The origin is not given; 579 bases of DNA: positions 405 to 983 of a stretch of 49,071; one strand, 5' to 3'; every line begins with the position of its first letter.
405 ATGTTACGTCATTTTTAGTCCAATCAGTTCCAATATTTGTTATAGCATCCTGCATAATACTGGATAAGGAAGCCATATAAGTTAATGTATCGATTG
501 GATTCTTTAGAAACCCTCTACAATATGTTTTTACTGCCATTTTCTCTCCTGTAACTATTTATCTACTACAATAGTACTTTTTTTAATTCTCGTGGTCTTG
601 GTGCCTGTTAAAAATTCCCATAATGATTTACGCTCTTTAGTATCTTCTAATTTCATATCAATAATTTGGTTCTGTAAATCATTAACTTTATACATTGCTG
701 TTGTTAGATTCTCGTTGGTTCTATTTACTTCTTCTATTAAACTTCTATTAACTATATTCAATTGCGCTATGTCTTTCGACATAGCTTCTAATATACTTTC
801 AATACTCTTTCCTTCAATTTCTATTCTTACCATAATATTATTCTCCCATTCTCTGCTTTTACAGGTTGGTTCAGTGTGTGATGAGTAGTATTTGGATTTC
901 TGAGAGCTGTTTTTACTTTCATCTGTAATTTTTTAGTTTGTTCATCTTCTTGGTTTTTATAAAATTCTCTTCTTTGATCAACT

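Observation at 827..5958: Accessory operon coupling a fiber-like protein with an S8 subtilase, a GT2 glycosyltransferase and a cupin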

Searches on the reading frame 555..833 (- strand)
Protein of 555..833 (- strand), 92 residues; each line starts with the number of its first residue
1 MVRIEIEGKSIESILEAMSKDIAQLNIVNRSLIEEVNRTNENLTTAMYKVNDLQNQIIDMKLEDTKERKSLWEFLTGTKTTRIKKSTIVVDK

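Call 3: search_protein_families(library=pfam, proteins=[window:555-833:-], max_evalue=0.01)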
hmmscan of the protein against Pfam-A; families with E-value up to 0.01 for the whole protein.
window:555-833:- (92 aa): 0 families

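Call 4: search_protein_families(library=phrogs, proteins=[window:555-833:-], max_evalue=0.001)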
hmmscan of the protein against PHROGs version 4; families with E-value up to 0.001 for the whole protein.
window:555-833:- (92 aa): 0 families

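Call 51: search_protein_families(library=ncbifam, proteins=[window:555-833:-], max_evalue=0.01)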
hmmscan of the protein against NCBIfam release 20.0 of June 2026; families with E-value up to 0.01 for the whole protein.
window:555-833:- (92 aa): 0 families

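Call 97: search_protein_families(library=padloc, proteins=[window:555-833:-], max_evalue=0.001)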
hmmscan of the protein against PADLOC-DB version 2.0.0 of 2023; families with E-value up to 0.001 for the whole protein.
window:555-833:- (92 aa): 0 families
